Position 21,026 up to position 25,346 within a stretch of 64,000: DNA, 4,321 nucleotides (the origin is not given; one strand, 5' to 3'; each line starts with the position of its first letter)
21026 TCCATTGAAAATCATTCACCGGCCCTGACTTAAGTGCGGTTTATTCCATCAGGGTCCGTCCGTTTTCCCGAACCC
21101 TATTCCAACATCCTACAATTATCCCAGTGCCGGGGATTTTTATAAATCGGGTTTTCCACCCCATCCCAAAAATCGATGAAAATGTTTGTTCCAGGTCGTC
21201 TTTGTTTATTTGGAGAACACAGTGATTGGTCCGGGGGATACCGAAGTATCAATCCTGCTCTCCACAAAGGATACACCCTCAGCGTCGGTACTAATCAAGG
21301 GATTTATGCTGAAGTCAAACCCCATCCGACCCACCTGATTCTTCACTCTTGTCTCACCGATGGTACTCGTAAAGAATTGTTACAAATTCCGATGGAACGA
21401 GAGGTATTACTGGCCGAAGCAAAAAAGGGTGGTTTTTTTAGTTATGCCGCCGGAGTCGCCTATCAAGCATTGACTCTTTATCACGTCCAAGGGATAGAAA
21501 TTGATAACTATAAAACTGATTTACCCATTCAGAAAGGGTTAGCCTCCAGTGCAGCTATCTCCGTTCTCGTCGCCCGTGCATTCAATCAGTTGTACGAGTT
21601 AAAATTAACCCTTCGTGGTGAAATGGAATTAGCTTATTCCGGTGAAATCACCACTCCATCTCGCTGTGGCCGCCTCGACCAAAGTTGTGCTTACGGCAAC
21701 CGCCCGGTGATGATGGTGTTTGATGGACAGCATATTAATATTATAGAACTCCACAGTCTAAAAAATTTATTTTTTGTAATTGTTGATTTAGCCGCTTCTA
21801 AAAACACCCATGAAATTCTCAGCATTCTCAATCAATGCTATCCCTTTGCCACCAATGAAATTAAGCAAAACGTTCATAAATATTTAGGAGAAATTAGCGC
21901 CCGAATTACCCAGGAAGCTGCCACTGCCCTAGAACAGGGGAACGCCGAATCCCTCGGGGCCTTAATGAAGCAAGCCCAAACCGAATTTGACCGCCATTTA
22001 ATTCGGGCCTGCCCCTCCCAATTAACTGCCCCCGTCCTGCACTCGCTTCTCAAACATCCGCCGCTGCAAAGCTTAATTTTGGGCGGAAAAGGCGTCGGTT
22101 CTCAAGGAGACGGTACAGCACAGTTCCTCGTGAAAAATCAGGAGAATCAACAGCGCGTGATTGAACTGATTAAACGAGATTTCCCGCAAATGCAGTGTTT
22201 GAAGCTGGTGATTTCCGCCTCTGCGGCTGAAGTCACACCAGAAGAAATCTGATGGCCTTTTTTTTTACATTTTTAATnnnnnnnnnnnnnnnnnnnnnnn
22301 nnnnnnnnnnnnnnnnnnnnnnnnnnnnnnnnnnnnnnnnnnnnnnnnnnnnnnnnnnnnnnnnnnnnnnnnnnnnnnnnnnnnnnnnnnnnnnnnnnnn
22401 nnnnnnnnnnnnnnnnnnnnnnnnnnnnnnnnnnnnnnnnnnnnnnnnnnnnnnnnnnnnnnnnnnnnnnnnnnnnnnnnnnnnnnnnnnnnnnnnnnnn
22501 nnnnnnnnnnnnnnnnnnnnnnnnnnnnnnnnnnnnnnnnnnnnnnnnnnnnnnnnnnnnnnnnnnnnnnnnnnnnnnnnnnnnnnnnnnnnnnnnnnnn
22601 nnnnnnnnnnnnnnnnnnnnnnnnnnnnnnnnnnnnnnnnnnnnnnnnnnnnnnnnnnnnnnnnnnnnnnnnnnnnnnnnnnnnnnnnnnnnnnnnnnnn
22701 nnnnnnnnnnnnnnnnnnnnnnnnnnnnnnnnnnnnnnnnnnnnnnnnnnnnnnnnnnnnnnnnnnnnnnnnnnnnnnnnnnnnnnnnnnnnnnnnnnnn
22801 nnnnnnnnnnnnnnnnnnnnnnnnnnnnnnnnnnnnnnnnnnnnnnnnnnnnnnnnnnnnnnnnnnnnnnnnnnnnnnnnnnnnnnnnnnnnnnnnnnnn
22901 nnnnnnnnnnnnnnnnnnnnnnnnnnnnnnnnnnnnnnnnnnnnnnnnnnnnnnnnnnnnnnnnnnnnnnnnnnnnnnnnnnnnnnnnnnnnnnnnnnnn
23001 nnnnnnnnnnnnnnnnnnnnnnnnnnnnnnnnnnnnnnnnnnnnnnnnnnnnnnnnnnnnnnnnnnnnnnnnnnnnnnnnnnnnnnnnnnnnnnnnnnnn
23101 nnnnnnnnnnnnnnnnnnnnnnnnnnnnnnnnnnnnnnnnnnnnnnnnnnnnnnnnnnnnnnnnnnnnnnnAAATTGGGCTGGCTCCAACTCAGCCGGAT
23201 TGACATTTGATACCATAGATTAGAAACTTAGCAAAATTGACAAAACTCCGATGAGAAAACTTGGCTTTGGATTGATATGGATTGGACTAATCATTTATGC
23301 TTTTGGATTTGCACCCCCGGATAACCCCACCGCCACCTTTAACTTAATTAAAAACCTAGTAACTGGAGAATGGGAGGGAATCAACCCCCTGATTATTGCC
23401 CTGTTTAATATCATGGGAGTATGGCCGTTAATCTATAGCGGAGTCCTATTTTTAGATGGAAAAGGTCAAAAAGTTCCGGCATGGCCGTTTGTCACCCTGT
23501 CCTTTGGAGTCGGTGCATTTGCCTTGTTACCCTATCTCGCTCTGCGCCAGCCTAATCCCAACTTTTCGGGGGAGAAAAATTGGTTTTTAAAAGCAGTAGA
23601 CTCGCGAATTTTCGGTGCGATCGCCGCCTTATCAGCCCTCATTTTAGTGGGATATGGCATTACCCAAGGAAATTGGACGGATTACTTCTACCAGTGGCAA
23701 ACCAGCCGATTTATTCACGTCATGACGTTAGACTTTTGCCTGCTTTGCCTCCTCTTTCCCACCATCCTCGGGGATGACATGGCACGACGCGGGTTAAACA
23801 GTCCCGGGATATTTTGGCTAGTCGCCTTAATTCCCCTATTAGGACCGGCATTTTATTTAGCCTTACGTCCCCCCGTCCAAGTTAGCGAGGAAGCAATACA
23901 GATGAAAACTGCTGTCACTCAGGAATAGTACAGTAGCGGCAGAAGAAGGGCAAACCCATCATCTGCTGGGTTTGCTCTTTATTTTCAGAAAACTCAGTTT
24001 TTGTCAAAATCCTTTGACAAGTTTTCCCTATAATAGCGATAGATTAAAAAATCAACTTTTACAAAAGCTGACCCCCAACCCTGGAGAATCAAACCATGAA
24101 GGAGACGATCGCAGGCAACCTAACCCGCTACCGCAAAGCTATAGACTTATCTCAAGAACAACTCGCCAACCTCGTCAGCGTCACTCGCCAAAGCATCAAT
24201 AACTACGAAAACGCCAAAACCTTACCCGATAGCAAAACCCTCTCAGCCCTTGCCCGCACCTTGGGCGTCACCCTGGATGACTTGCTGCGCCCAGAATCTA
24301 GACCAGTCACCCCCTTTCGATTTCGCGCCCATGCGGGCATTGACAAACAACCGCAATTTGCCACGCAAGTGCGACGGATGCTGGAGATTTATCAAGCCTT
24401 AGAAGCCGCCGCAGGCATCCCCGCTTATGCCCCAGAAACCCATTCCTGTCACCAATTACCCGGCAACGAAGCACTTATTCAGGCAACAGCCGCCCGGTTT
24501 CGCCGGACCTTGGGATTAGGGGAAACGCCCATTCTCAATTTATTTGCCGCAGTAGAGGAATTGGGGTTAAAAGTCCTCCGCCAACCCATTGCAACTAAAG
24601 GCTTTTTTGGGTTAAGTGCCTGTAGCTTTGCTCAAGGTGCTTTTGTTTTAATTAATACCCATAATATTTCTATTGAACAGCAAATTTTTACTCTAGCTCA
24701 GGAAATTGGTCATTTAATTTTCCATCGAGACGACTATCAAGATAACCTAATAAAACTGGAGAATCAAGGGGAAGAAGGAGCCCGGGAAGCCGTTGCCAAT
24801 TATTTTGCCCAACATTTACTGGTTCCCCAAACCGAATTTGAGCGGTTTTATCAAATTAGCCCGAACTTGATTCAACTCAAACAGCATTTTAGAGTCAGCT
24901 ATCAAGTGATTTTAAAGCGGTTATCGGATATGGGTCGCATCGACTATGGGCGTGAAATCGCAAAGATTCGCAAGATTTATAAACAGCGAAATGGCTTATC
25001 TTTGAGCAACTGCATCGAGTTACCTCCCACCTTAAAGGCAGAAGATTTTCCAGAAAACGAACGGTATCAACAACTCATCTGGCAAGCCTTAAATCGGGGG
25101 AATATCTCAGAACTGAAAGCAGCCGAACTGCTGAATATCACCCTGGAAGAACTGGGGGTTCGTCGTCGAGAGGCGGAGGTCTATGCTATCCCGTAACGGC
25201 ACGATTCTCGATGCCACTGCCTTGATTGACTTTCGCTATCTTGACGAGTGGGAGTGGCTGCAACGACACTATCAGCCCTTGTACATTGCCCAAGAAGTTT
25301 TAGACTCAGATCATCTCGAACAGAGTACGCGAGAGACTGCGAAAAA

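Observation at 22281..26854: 13-mer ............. recurs at three promoter-proximal sites, including a tandem pair at the edge of the RT insert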

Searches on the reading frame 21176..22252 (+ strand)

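Call 5: search_protein_families(library=pfam, proteins=[window:21176-22252:+], max_evalue=0.01)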
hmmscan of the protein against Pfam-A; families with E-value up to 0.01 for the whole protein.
window:21176-22252:+ (358 aa): 2 families
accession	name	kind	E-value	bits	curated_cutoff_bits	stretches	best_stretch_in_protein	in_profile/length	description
PF00288.32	GHMP_kinases_N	-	3.6e-10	40.3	22.3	1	96-173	8-85/87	GHMP kinases N terminal domain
PF10509.15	GalKase_gal_bdg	-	0.00011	22.1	23.1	1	4-22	15-33/49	Galactokinase galactose-binding signature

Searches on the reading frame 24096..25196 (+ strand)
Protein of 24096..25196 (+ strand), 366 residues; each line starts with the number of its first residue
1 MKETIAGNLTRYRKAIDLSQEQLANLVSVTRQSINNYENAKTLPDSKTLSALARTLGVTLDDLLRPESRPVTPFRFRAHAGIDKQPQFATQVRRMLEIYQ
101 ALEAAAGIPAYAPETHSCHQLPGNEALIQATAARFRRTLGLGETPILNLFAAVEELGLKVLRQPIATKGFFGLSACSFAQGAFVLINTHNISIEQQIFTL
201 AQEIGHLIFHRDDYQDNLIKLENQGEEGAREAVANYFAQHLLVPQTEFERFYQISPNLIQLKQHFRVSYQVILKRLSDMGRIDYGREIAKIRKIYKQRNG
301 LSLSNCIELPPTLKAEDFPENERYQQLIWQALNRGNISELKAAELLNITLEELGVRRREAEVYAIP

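Call 5: search_protein_families(library=pfam, proteins=[window:24096-25196:+], max_evalue=0.01)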
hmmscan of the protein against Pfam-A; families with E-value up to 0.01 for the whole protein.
window:24096-25196:+ (366 aa): 7 families
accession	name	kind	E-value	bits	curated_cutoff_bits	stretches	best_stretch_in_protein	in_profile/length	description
PF06114.19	Peptidase_M78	-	2.8e-17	63.1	22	1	154-277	2-123/123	IrrE N-terminal-like domain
PF01381.28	HTH_3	-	1.8e-15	57.1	23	1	11-63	3-55/55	Helix-turn-helix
PF13560.12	HTH_31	-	1.1e-10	42.1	27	1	9-62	6-60/64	Helix-turn-helix domain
PF12844.13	HTH_19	-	1.8e-09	37.8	30.2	1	9-65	4-60/64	Helix-turn-helix domain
PF13443.12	HTH_26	-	2.7e-05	24.8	22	1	9-65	2-59/63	Cro/C1-type HTH DNA-binding domain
PF13545.12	HTH_Crp_2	-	0.003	17.9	27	0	15-35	20-40/70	Crp-like helix-turn-helix domain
PF23952.1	LRR_EndoS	-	0.0037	17.9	27.9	0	297-354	46-98/116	Endo-beta-N-acetylglucosaminidase EndoS LRR domain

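Call 7: find_encoding_contigs(protein=window:24096-25196:+, flank=10000, max_places=10)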
Protein window:24096-25196:+ (366 aa): no gene with exactly this product is on record in the collection.

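Call 17: search_protein_families(library=padloc, proteins=[window:24096-25196:+], max_evalue=0.01)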
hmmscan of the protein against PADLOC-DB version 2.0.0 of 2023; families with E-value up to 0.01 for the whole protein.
window:24096-25196:+ (366 aa): 23 families
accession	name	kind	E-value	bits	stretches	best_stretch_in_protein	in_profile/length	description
PDLC03952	RmrA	-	2.5e-33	113.5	1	5-294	23-316/395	-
PDLC03954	RmrA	-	2.1e-32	110.5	1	7-297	13-308/380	-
PDLC03948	RmrA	-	2.4e-32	110.3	1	6-286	10-296/397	-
PDLC03949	RmrA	-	5.7e-30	102.4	1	10-282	8-268/363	-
PDLC03947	RmrA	-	8.9e-30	101.8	1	5-293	12-304/383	-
PDLC03956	RmrA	-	6.5e-28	95.9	1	6-296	10-302/399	-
PDLC03951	RmrA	-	5.7e-27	92.7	1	8-284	12-290/400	-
PDLC03944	RmrA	-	2.8e-25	87.2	1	13-296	15-300/384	-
PDLC03945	RmrA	-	1.1e-23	82.1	1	8-288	6-302/394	-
PDLC03946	RmrA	-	1.5e-18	64.7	1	12-281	10-269/357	-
PDLC03943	RmrA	-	9.3e-18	62.4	1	8-280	6-273/370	-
PDLC04776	PDC-M69B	-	4.6e-17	60.6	1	158-305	45-204/272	-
PDLC03950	RmrA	-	8.3e-17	59.2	1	19-274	17-273/369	-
PDLC03955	RmrA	-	2.9e-16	57.7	1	9-282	25-293/371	-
PDLC03953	RmrA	-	1.1e-15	55.8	1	9-288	10-292/373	-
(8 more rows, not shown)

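Call 18: search_protein_families(library=ncbifam, proteins=[window:24096-25196:+], max_evalue=0.01)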
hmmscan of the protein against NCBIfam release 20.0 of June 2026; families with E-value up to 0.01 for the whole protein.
window:24096-25196:+ (366 aa): 12 families
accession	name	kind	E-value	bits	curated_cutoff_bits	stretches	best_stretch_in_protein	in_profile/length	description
NF052239.1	antitox_spr1629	equivalog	3.8e-23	82.2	335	1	8-289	6-303/377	spr1629 family repressor/antitoxin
NF041951.1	phage_RstR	subfamily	2.4e-11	43.9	80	1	5-68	3-66/108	RstR family transcriptional repressor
NF038139.1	Reg_Aceta_RamB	equivalog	6.2e-08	31.7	700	1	186-282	214-313/465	acetate metabolism transcriptional regulator RamB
NF007257.0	PRK09706.1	subfamily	1.8e-07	31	101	1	3-102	4-99/135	transcriptional repressor DicA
TIGR03070.1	couple_hipB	subfamily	1.5e-06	28.1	71.65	1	5-60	3-58/58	type II toxin-antitoxin system Y4mF family antitoxin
NF047542.1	telomere_Tap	equivalog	7e-06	25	600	1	10-74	23-89/695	telomere-associated protein Tap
TIGR03830.1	CxxCG_CxxCG_HTH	subfamily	2e-05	24.4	61.8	1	6-50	67-111/127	type II TA system antitoxin MqsA family protein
NF047948.1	male_kill_WMK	equivalog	4e-05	23.2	300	1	11-67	169-225/300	WO male-killing family protein Wmk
TIGR00270.2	TIGR00270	equivalog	6.6e-05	22.8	110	1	12-61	83-132/159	multiprotein bridging factor aMBF1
NF003162.0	PRK04140.1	equivalog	0.00059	19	263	1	8-58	130-180/317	transcriptional regulator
NF041575.1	antitoxPezA_Strep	equivalog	0.0014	18.7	290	1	5-59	2-56/158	type II toxin-antitoxin system antitoxin PezA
NF007408.0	PRK09943.1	equivalog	0.0043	16.6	211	1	8-68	11-71/185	HTH-type transcriptional regulator PuuR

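Call 45: find_homologous_proteins(query=window:24096-25193:+, max_evalue=1e-20)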
Query window:24096-25193:+ (366 aa): 181 proteins with E <= 1e-20 among 8000 candidates; the best 120 are listed.
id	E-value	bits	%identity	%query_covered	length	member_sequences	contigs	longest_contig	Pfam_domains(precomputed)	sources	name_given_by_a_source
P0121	6.4e-235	796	99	100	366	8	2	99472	PF12844.14,PF01381.29,PF06114.20,PF13560.13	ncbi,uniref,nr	ncbi:XRE family transcriptional regulator [Laspinema olomoucense]|uniref:XRE family transcriptional 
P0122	1.7e-234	795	99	100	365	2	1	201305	PF12844.14,PF01381.29,PF06114.20,PF13560.13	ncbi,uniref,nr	ncbi:XRE family transcriptional regulator [Laspinema olomoucense]|uniref:XRE family transcriptional 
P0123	2.5e-218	742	92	100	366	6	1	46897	PF12844.14,PF01381.29,PF06114.20,PF13560.13,PF13443.13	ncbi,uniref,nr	ncbi:XRE family transcriptional regulator [Laspinema sp. D1]|uniref:ImmA/IrrE family metallo-endopep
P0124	7.9e-206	701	87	100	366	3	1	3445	PF12844.14,PF01381.29,PF06114.20,PF13560.13,PF13443.13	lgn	-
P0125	7.1e-159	546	70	100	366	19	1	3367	PF12844.14,PF01381.29,PF06114.20,PF13560.13,PF13443.13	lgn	-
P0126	1.6e-157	542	70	100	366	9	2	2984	PF12844.14,PF01381.29,PF06114.20,PF13560.13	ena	-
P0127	1.2e-156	539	69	100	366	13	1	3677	PF12844.14,PF01381.29,PF06114.20,PF13560.13,PF13443.13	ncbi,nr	ncbi:MAG: ImmA/IrrE family metallo-endopeptidase [Symploca sp. SIO2D2]|nr:ImmA/IrrE family metallo-e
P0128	3.9e-154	531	69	100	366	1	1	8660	PF12844.14,PF01381.29,PF06114.20,PF13560.13,PF13443.13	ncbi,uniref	ncbi:XRE family transcriptional regulator [Pannus brasiliensis CCIBt3594]|uniref:XRE family transcri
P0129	9.4e-154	530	68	100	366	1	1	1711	PF12844.14,PF01381.29,PF06114.20,PF13560.13,PF13443.13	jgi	jgi:Zn-dependent peptidase ImmA (M78 family)/DNA-binding XRE family transcriptional regulator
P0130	1.1e-153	529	67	100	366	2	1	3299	PF12844.14,PF01381.29,PF06114.20,PF13560.13,PF13443.13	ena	-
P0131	1.5e-153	529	66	100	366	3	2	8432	PF12844.14,PF01381.29,PF06114.20,PF13560.13,PF13443.13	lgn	-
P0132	2.9e-152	525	66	100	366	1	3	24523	PF12844.14,PF01381.29,PF06114.20,PF13560.13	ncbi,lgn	-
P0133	1.3e-151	523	66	100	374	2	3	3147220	PF12844.14,PF01381.29,PF06114.20,PF13560.13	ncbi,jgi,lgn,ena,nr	ncbi:MAG: ImmA/IrrE family metallo-endopeptidase [Hormoscilla sp. GM7CHS1pb]|nr:ImmA/IrrE family met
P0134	1.8e-151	522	68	100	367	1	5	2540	PF12844.14,PF01381.29,PF06114.20,PF13560.13,PF13443.13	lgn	-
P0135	1.9e-151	522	67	100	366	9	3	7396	PF12844.14,PF01381.29,PF06114.20,PF13560.13,PF13443.13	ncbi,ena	-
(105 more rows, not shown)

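Call 46: find_encoding_contigs(protein=P0122, flank=10000, max_places=3)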
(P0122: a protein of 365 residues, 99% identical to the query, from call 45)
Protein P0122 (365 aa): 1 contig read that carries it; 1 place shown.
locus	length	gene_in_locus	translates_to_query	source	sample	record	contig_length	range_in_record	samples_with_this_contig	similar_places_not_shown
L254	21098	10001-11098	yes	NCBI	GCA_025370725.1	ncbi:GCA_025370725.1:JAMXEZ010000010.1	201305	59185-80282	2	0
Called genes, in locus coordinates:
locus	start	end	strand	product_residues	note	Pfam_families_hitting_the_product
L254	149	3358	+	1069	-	PF00989:PAS, PF08447:PAS_3, PF13426:PAS_9, PF01590:GAF, PF13185:GAF_2, PF13426:PAS_9 (weak), PF00990:GGDEF, PF00563:EAL, +2 more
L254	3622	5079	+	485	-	PF12770:CHAT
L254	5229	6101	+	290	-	-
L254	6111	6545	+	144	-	PF04343:DUF488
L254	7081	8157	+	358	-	PF00288:GHMP_kinases_N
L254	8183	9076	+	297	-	PF00483:NTP_transferase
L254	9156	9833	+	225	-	-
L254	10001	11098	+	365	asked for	PF01381:HTH_3, PF12844:HTH_19, PF13560:HTH_31, PF06114:Peptidase_M78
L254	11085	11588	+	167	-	PF11848:DUF3368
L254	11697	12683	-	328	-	PF08902:DUF1848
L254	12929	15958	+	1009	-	PF00078:RVT_1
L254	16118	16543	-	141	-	-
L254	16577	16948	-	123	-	-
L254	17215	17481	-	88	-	PF03795:YCII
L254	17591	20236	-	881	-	PF14516:AAA_35, PF25168:Beta-prop_WDR36-Utp21_2nd, PF23381:Beta-prop_IFT122_1st, PF23409:Beta-prop_EML, PF24814:WD40_Prp19, PF24817:WD40_WDHD1_1st, PF25171:Beta-prop_WDR36-Utp21_1st, PF25172:Beta-prop_WDR3_2nd, +53 more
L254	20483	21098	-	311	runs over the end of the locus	PF01145:Band_7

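Call 47: find_encoding_contigs(protein=P0121, flank=10000, max_places=3)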
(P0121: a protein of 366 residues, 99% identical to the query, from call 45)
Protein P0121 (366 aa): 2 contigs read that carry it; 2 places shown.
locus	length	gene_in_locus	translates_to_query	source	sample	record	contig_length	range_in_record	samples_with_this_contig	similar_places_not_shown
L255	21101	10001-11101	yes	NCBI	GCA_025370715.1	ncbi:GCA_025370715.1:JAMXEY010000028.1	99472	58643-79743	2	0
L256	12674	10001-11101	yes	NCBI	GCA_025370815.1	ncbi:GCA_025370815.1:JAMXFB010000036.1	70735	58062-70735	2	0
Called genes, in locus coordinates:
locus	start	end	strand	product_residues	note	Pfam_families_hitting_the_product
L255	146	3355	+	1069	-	PF00989:PAS, PF08447:PAS_3, PF13426:PAS_9, PF01590:GAF, PF13185:GAF_2, PF13426:PAS_9 (weak), PF00990:GGDEF, PF00563:EAL, +2 more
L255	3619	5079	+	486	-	PF12770:CHAT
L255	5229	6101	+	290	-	-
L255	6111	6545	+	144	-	PF04343:DUF488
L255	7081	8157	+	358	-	PF00288:GHMP_kinases_N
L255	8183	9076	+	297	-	PF00483:NTP_transferase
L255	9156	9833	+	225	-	-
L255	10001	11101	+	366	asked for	PF01381:HTH_3, PF12844:HTH_19, PF13560:HTH_31, PF06114:Peptidase_M78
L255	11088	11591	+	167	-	PF11848:DUF3368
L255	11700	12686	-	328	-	PF08902:DUF1848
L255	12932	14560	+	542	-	-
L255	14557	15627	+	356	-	PF00078:RVT_1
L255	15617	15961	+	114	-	-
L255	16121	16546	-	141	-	-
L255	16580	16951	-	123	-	-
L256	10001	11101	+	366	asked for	PF01381:HTH_3, PF12844:HTH_19, PF13560:HTH_31, PF06114:Peptidase_M78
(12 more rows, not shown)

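Call 50: search_dna_similar(query=window:24096-25193:+, collection=plasmids, mode=protein, max_evalue=1e-40, max_rows=25)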
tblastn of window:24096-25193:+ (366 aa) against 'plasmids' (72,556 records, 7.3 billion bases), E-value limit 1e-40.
Records with a match: 4; places in all: 4; records where one place covers at least 80% of the query: 4.
Best place of each record, by identity: 60-80% 3; <60% 1.
By first word of the organism name: Dolichospermum 1; Nostoc 1; Cyanobacterium 1; Pseudanabaena 1.
By predicted mobility (MOB-suite, as given by PLSDB): mobilizable 3; non-mobilizable 1.
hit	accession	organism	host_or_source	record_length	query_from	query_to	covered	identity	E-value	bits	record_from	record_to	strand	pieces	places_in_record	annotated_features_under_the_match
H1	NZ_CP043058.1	Dolichospermum sp. UHCC 0315A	DNA sample,Gulf of Finland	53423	1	365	100%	66.1%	4e-154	486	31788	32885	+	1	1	XRE family transcriptional regulator | hypothetical protein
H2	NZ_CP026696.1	Nostoc sp. 'Lobaria pulmonaria (5183) cyanobiont'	Lobaria pulmonaria thallus,lichen ...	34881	1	365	100%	64.5%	7e-153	483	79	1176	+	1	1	XRE family transcriptional regulator | hypothetical protein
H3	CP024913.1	Cyanobacterium sp. HL-69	cell culture,enrichment cultures from ...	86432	1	365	100%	62.1%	9e-138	439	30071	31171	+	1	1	Transcriptional regulator | hypothetical protein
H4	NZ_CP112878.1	Pseudanabaena galeata CCNP1313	-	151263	1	365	100%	57.6%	1e-132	425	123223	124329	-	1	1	ImmA/IrrE family metallo-endopeptidase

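Call 51: get_annotated_region(hit=H1, flank=2500)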
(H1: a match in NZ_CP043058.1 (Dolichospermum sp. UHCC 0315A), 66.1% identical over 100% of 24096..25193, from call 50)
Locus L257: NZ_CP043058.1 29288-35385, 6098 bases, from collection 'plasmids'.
description: Dolichospermum sp. UHCC 0315A plasmid pUHCC0315b, complete sequence
organism: Dolichospermum sp. UHCC 0315A (NCBI taxid 1914871)
taxonomy: Bacteria; Cyanobacteriota; Cyanophyceae; Nostocales; Aphanizomenonaceae; Dolichospermum; Dolichospermum sp. UHCC 0315A
host: -; source: DNA sample,Gulf of Finland; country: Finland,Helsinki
typing (MOB-suite, as given by PLSDB): non-mobilizable
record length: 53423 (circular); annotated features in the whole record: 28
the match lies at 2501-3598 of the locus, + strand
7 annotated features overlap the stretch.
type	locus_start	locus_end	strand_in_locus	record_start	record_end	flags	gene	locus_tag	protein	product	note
CDS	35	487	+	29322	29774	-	-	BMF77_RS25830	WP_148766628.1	TEK-like protein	-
CDS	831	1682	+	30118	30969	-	-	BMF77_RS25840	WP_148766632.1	ParA family protein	-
CDS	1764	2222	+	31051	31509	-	-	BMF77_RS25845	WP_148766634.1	hypothetical protein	-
CDS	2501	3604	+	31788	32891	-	-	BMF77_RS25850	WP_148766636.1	XRE family transcriptional regulator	-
CDS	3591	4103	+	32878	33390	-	-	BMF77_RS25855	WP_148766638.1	hypothetical protein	-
CDS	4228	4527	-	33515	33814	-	-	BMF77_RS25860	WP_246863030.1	plasmid recombination protein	-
CDS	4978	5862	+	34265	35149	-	-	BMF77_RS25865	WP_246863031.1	hypothetical protein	-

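Call 52: get_annotated_region(hit=H3, flank=2500)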
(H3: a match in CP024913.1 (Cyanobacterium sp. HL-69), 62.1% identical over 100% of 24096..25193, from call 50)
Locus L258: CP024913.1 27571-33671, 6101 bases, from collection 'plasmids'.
description: Cyanobacterium sp. HL-69 plasmid pCHL69-1, complete sequence
organism: Cyanobacterium sp. HL-69 (NCBI taxid 2054282)
taxonomy: Bacteria; Cyanobacteriota; Cyanophyceae; Chroococcales; Geminocystaceae; Cyanobacterium; Cyanobacterium sp. HL-69
host: -; source: cell culture,enrichment cultures from UCC Lynda-Stan; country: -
typing (MOB-suite, as given by PLSDB): mobilizable; relaxase MOBP
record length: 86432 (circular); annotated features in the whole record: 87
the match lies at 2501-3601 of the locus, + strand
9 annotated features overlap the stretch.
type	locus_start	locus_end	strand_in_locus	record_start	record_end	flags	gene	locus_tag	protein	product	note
CDS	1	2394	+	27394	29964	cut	-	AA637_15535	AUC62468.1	type I site-specific restriction-modification system DNA methyltransferase subunit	-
CDS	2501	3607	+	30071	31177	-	-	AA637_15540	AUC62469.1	Transcriptional regulator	-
CDS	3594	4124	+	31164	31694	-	-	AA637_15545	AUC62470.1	hypothetical protein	-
CDS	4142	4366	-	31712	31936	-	-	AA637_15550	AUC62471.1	toxin-antitoxin system Phd family antidote component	-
CDS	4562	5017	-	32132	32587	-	-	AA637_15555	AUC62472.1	toxin-antitoxin system toxin component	-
CDS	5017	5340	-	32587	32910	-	-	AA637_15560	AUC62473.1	hypothetical protein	-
CDS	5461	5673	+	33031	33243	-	-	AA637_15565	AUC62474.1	hypothetical protein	-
CDS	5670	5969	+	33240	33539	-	-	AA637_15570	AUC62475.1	toxin-antitoxin system antidote component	-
CDS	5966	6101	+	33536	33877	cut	-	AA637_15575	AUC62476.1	toxin-antitoxin system toxin component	-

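Call 53: get_annotated_region(hit=H4, flank=2500)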
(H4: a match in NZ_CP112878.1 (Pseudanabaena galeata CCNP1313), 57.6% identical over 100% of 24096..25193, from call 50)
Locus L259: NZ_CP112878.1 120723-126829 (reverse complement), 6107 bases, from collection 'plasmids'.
description: Pseudanabaena galeata CCNP1313 plasmid pPg_04, complete sequence
organism: Pseudanabaena galeata CCNP1313 (NCBI taxid 2602720)
taxonomy: Bacteria; Cyanobacteriota; Cyanophyceae; Pseudanabaenales; Pseudanabaenaceae; Pseudanabaena; Pseudanabaena galeata; Pseudanabaena galeata CCNP1313
host: -; source: -; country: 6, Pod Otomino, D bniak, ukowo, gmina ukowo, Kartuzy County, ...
typing (MOB-suite, as given by PLSDB): mobilizable; relaxase MOBP
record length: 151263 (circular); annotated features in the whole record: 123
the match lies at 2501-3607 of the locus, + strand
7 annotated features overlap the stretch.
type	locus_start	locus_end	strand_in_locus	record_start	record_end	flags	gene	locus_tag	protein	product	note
CDS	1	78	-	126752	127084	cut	-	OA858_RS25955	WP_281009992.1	DUF6527 family protein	-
CDS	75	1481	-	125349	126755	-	-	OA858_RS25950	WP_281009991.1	ThiF family adenylyltransferase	-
CDS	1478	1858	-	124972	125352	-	-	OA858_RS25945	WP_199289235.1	E2/UBC family protein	-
CDS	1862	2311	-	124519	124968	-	-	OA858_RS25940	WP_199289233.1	multiubiquitin domain-containing protein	-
CDS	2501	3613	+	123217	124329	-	-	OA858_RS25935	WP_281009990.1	ImmA/IrrE family metallo-endopeptidase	-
CDS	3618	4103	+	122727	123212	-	-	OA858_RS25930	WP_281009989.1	hypothetical protein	-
CDS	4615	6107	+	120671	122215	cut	-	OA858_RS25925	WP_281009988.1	AAA family ATPase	-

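Call 71: find_related_loci(query=A6, collection=viral_contigs, flank=2000)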
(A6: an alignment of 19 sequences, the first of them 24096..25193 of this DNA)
Query A6 (366 aa) in viral_contigs; peptide patterns used: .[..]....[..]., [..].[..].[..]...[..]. (x = any residue, [..] = any of these).
24 stretches matched a pattern; 2 encode a relative of the query (tblastn E <= 1e-3); 2 distinct loci.
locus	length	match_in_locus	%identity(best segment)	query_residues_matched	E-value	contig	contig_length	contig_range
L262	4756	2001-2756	27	4-250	9e-18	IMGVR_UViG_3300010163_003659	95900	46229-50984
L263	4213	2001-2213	31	198-250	5e-5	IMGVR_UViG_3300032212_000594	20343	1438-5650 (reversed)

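Call 82: search_protein_families(library=pfam, proteins=[L254:12929-15955:+], max_evalue=1)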
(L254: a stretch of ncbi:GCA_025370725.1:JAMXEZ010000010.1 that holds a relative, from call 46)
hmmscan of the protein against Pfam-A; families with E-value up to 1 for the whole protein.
L254:12929-15955:+ (1009 aa): 2 families
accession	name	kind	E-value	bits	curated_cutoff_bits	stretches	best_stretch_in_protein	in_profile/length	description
PF00078.32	RVT_1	-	9.5e-18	65.1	29.6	1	488-632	58-194/205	Reverse transcriptase (RNA-dependent DNA polymerase)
PF23864.1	DUF7222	-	0.069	13.8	27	0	820-866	11-54/108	Domain of unknown function (DUF7222)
